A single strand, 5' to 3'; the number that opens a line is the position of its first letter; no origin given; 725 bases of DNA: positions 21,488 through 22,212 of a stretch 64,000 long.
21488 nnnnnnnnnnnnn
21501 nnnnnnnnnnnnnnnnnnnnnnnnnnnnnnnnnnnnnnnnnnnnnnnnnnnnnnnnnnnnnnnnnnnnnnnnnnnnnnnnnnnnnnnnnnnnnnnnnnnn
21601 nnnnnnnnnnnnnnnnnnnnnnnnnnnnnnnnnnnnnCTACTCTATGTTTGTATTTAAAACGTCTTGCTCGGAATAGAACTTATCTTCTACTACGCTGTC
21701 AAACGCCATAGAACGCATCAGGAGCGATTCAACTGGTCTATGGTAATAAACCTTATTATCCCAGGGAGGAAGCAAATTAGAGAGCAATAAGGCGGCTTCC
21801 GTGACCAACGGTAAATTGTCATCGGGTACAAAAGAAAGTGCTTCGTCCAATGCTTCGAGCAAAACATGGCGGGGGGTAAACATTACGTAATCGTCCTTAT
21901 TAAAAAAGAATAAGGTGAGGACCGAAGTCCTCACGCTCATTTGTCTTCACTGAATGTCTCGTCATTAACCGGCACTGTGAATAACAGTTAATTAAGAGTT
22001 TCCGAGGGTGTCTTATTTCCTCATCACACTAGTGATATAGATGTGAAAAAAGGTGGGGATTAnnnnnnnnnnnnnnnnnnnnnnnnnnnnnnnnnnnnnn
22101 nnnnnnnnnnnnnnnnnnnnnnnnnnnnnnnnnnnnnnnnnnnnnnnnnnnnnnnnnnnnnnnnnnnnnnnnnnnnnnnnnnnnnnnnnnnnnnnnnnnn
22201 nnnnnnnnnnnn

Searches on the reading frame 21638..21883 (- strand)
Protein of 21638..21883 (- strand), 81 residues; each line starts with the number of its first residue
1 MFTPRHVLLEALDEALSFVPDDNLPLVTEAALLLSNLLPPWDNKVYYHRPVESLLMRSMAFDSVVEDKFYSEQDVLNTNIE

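Call 62: search_protein_families(library=phrogs, proteins=[window:21638-21883:-], max_evalue=0.001)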
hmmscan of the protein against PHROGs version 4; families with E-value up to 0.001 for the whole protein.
window:21638-21883:- (81 aa): 0 families

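Call 63: search_protein_families(library=pfam, proteins=[window:21638-21883:-], max_evalue=0.001)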
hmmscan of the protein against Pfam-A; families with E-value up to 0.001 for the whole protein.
window:21638-21883:- (81 aa): 0 families

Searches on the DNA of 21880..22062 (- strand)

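Call 50: search_dna_similar(query=window:21880-22062:-, collection=phages, mode=distant, max_rows=30, max_evalue=0.001)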
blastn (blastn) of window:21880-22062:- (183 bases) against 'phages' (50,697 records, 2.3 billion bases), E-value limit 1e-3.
Records with a match: 11; places in all: 11; records where one place covers at least 80% of the query: 1.
Best place of each record, by identity: 90-95% 1; 80-90% 10.
By first word of the organism name: Serratia 6; Klebsiella 5.
By host as written in the record: Klebsiella pneumoniae 9; - 1; Klebsiella pneumoniae LKP303 1.
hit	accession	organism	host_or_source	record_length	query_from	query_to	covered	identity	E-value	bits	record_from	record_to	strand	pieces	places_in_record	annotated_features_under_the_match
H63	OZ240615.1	Klebsiella phage vB_KpM_Centimanus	-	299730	1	183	100%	94.0%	1e-72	278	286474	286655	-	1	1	hypothetical protein | tail spike protein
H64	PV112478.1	Klebsiella phage LPKP23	Klebsiella pneumoniae LKP303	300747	1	112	61%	85.0%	2e-26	124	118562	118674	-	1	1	hypothetical protein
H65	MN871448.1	Serratia phage KpSz_1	Klebsiella pneumoniae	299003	13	112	55%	88.1%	5e-27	125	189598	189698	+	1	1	record has no annotation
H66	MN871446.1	Klebsiella phage KpLz-2_45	Klebsiella pneumoniae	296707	13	112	55%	88.1%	5e-27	125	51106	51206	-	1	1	none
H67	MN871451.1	Serratia phage KpYy_2_45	Klebsiella pneumoniae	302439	13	112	55%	88.1%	5e-27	125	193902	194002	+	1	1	record has no annotation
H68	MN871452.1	Serratia phage KpZh_1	Klebsiella pneumoniae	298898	13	112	55%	88.1%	5e-27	125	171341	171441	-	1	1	record has no annotation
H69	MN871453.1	Serratia phage KpZh_LPS_45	Klebsiella pneumoniae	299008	13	112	55%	88.1%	5e-27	125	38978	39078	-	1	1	record has no annotation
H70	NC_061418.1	Klebsiella phage KpLz-2_45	Klebsiella pneumoniae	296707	13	112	55%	88.1%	5e-27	125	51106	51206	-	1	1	none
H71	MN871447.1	Serratia phage KpLz_1_41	Klebsiella pneumoniae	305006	13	112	55%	87.1%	2e-25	121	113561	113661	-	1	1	record has no annotation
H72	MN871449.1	Serratia phage KpXa_1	Klebsiella pneumoniae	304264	13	112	55%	87.1%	2e-25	121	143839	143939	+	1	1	record has no annotation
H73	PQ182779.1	Klebsiella phage vB_kp_MJ359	Klebsiella pneumoniae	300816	13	112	55%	86.1%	3e-24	116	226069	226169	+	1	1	none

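Call 51: get_annotated_region(hit=H64, flank=150)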
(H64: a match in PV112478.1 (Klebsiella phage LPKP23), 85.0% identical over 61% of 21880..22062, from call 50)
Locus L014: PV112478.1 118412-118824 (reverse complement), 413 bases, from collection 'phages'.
description: Klebsiella phage LPKP23, complete genome.
organism: Klebsiella phage LPKP23 (NCBI taxid 3400895)
taxonomy: Viruses
host: Klebsiella pneumoniae LKP303; source: waste water; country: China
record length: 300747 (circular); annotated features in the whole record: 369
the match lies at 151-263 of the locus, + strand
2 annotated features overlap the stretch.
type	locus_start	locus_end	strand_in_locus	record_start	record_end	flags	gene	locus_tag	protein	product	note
CDS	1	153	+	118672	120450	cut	-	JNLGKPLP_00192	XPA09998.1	hypothetical protein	-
CDS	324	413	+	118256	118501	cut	-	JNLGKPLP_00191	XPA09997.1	hypothetical protein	-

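Call 52: get_annotated_region(hit=H73, flank=150)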
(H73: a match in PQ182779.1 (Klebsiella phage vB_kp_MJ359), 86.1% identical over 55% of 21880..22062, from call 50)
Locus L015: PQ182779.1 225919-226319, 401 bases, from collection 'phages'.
description: Klebsiella phage vB_kp_MJ359, complete genome.
organism: Klebsiella phage vB_kp_MJ359 (NCBI taxid 3279183)
taxonomy: Viruses
host: Klebsiella pneumoniae; source: water; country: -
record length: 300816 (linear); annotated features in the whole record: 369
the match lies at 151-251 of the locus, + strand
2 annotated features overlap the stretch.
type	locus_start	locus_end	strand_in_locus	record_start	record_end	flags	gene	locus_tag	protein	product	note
CDS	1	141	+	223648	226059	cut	-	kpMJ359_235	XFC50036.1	tail protein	-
CDS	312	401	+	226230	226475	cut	-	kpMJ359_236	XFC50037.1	hypothetical protein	-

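Call 53: get_annotated_region(hit=H71, flank=150)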
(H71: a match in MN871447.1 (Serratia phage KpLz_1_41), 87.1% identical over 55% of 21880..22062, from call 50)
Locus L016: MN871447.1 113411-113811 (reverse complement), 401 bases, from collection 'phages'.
description: UNVERIFIED: Serratia phage KpLz_1_41, complete genome.
organism: Serratia phage KpLz_1_41 (NCBI taxid 2698924)
taxonomy: Viruses; Duplodnaviria; Heunggongvirae; Uroviricota; Caudoviricetes
host: Klebsiella pneumoniae; source: sea water; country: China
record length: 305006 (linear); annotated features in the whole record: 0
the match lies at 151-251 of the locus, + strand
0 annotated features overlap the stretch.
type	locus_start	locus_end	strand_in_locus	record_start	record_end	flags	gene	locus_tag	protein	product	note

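Call 54: get_annotated_region(hit=H65, flank=150)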
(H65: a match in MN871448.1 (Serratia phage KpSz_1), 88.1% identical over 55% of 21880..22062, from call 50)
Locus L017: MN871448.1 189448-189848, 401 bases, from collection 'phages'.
description: UNVERIFIED: Serratia phage KpSz_1, complete genome.
organism: Serratia phage KpSz_1 (NCBI taxid 2698925)
taxonomy: Viruses; Duplodnaviria; Heunggongvirae; Uroviricota; Caudoviricetes
host: Klebsiella pneumoniae; source: sea water; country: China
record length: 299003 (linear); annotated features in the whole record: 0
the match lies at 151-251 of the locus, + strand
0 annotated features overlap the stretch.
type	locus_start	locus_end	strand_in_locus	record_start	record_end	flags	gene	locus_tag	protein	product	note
